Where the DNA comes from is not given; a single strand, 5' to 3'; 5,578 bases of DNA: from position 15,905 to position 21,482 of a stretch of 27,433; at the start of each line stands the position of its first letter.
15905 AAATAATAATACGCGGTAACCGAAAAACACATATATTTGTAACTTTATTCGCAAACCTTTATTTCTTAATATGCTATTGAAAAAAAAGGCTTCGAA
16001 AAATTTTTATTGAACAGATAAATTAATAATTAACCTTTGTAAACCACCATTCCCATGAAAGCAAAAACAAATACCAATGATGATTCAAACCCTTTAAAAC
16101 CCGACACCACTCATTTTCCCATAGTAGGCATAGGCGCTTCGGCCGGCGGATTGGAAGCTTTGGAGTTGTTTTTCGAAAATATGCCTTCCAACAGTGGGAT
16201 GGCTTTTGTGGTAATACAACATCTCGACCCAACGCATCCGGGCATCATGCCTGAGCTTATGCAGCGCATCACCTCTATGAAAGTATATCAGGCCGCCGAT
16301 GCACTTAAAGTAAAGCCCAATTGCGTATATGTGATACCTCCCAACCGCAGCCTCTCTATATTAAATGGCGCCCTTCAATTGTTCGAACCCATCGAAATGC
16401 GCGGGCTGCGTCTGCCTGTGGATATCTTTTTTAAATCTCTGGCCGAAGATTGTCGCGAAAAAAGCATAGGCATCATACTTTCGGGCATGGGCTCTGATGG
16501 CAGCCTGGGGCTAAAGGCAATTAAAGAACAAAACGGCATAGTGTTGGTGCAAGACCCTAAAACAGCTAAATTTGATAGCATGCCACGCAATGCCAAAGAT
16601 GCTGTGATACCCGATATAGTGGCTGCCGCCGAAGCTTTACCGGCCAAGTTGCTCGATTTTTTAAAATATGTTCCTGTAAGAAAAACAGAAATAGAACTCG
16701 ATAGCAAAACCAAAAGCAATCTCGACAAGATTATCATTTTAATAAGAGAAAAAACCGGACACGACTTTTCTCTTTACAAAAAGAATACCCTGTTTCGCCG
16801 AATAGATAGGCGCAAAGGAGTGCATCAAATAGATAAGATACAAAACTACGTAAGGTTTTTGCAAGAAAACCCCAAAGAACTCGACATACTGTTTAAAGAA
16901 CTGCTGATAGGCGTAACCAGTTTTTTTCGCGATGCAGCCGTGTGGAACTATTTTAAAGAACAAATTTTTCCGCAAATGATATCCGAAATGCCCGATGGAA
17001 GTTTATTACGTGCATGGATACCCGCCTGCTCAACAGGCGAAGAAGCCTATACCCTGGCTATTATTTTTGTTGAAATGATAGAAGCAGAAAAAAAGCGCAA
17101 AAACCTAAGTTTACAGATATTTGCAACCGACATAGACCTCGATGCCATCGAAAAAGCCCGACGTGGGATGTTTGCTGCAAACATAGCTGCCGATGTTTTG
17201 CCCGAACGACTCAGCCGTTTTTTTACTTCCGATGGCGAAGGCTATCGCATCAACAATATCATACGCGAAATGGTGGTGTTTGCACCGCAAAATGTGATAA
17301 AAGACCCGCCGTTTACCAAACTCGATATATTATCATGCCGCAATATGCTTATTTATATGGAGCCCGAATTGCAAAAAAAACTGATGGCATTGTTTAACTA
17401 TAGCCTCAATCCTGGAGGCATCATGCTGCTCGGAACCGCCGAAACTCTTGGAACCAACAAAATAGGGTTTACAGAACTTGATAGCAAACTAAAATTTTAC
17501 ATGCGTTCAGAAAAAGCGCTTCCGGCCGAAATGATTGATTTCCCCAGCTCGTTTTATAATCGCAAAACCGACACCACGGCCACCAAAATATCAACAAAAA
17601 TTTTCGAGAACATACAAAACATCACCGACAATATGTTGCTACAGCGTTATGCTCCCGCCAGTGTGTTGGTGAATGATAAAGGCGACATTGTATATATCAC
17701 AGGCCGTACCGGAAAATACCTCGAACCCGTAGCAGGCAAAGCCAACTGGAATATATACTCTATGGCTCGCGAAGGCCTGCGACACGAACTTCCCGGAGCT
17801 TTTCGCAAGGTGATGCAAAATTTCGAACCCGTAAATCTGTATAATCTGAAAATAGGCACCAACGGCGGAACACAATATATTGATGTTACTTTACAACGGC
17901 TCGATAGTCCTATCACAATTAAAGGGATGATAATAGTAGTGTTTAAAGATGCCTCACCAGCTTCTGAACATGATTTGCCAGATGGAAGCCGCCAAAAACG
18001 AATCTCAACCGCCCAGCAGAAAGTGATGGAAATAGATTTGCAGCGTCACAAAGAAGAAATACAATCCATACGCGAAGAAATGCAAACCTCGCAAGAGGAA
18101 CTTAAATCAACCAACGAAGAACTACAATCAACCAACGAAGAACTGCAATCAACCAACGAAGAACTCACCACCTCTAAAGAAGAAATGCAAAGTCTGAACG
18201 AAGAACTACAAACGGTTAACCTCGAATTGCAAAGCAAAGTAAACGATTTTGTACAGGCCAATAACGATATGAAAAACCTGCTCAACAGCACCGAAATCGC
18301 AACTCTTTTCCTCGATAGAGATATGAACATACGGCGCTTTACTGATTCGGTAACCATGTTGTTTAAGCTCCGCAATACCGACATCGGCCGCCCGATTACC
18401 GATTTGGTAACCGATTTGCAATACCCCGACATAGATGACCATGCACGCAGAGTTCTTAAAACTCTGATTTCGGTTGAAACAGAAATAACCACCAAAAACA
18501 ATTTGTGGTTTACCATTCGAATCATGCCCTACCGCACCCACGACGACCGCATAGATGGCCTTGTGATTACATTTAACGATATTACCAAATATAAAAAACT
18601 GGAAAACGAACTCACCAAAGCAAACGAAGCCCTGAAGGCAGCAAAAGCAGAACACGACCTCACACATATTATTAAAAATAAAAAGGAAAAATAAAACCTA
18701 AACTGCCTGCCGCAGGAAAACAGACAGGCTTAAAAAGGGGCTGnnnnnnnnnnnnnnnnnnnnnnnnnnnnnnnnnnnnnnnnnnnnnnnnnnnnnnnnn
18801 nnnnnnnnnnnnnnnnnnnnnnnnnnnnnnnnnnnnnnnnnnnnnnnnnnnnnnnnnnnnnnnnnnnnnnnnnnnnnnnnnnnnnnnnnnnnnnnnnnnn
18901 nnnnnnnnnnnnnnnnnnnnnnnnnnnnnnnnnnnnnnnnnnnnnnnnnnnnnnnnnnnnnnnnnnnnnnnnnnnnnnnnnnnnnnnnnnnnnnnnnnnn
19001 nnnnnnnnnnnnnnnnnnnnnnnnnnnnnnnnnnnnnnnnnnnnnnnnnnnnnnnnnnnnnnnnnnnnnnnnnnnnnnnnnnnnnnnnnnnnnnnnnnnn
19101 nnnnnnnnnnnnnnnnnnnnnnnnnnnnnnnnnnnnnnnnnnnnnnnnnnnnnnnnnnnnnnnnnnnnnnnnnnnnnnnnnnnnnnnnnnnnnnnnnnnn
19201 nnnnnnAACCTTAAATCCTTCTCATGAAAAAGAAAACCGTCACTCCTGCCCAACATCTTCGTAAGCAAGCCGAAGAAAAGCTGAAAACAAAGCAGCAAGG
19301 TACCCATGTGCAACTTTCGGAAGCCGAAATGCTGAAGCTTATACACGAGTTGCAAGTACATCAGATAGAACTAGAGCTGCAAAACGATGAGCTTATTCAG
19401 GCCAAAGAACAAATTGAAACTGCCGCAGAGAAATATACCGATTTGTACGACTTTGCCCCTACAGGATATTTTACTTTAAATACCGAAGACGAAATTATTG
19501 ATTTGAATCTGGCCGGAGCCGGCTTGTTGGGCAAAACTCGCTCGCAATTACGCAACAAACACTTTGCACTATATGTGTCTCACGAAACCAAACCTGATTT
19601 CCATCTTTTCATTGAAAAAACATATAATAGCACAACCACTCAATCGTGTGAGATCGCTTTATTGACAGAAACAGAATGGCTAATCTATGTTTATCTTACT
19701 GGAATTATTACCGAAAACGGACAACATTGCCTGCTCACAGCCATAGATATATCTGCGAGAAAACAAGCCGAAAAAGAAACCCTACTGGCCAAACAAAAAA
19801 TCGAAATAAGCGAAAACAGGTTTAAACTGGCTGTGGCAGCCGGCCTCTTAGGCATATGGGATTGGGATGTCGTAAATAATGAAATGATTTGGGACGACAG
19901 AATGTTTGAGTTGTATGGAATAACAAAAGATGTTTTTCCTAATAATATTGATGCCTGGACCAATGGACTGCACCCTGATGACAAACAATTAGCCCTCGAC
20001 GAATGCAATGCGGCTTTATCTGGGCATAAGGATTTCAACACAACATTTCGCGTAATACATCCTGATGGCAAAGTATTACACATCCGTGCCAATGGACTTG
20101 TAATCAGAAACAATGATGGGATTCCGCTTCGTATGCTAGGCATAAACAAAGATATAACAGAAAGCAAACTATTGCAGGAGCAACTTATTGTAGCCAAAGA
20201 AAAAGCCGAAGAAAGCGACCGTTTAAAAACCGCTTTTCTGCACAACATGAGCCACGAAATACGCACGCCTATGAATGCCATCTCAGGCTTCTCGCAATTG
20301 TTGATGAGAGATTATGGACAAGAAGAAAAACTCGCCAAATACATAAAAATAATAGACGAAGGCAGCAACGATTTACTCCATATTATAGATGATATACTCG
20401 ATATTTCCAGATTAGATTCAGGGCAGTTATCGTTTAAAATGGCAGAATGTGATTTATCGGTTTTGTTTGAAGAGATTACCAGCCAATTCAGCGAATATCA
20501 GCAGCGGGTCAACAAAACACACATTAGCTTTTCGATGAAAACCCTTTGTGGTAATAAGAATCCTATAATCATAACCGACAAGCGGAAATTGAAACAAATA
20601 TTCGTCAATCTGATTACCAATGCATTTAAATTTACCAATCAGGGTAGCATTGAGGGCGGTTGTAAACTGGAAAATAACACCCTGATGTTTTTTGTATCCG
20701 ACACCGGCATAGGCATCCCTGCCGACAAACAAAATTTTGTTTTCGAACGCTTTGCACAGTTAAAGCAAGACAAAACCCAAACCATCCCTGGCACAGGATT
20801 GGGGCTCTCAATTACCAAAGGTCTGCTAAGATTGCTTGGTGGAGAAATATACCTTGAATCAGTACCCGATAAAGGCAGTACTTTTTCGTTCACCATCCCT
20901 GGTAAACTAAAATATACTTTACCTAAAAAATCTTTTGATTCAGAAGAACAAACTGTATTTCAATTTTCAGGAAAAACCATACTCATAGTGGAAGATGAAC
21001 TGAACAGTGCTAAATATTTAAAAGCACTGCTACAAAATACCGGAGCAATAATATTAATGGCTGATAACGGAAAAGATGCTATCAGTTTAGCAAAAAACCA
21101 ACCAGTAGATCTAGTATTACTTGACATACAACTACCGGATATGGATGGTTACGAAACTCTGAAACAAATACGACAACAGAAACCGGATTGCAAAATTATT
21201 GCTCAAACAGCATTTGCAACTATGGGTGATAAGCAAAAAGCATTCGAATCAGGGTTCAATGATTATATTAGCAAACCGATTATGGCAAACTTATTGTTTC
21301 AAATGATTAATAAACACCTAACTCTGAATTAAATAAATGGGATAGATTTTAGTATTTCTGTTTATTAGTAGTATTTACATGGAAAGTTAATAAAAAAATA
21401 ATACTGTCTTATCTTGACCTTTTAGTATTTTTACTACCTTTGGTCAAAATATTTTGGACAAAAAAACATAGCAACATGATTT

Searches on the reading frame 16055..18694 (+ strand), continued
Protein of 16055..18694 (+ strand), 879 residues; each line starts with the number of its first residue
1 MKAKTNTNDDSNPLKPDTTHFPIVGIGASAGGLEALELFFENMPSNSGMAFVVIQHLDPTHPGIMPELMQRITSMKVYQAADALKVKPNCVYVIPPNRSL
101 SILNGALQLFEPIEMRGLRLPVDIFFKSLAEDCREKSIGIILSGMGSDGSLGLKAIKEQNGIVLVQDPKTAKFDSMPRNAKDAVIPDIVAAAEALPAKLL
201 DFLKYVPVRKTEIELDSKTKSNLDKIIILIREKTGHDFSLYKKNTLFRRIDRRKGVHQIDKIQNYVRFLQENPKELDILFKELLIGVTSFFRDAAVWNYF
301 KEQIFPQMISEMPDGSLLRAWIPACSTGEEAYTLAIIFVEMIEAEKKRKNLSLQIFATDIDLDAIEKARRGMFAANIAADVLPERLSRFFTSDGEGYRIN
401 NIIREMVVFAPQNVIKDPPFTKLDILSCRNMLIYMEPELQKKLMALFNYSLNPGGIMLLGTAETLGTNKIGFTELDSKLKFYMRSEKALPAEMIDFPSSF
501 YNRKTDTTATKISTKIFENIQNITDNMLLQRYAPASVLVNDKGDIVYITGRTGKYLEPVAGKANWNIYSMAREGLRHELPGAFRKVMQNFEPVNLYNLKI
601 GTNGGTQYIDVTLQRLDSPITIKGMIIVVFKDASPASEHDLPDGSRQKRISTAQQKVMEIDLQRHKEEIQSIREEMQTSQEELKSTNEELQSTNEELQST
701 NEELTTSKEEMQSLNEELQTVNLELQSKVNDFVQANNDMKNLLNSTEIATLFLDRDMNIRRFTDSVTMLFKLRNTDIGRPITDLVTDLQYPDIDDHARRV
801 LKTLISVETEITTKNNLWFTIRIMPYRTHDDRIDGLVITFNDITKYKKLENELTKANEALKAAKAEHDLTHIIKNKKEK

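Call 67: find_encoding_contigs(protein=P0006, flank=6000, max_places=2)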
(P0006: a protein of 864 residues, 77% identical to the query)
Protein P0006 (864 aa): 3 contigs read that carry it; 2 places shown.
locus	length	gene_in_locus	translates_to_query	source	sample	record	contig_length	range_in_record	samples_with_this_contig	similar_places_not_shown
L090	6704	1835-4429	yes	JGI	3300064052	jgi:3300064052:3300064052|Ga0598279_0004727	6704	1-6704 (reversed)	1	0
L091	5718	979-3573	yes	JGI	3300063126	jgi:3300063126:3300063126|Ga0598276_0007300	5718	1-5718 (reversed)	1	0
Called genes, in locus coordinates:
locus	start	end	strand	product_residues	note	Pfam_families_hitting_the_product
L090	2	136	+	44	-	?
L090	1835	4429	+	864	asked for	PF01339:CheB_methylest, PF03705:CheR_N, PF01739:CheR, PF08448:PAS_4 (faint), PF13596:PAS_10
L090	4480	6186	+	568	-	PF13426:PAS_9, PF00512:HisKA, PF02518:HATPase_c, PF00072:Response_reg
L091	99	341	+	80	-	-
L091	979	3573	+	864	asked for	PF01339:CheB_methylest, PF03705:CheR_N, PF01739:CheR, PF08448:PAS_4 (faint), PF13596:PAS_10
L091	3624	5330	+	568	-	PF13426:PAS_9, PF00512:HisKA, PF02518:HATPase_c, PF00072:Response_reg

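Call 87: search_protein_families(library=ncbifam, proteins=[L011:8240-9010:-], max_evalue=0.01)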
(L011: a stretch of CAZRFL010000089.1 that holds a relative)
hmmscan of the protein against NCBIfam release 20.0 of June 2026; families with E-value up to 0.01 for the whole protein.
L011:8240-9010:- (257 aa): 0 families

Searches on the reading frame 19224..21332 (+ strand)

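Call 5: search_protein_families(library=pfam, proteins=[window:19224-21332:+])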
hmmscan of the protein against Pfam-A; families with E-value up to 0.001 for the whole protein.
window:19224-21332:+ (702 aa): 7 families
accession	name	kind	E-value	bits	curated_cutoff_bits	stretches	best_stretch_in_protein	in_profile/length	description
PF00072.30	Response_reg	-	3.7e-29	101.6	30.2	1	586-695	1-110/111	Response regulator receiver domain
PF02518.31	HATPase_c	-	2.5e-24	86.3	26.4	1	452-559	2-108/111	Histidine kinase-, DNA gyrase B-, and HSP90-like ATPase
PF00512.31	HisKA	-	1.9e-20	73.1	26.9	1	335-400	2-66/66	His Kinase A (phospho-acceptor) domain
PF08447.18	PAS_3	-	1.7e-18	67.1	25.6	1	222-308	3-89/89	PAS fold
PF13426.13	PAS_9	-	4.1e-10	40.3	27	1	79-177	1-102/103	PAS domain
PF00989.32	PAS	-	4.9e-07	30.2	22.6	0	76-140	8-72/113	PAS fold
PF08448.16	PAS_4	-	6.9e-07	29.9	23.1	0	79-180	5-109/110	PAS fold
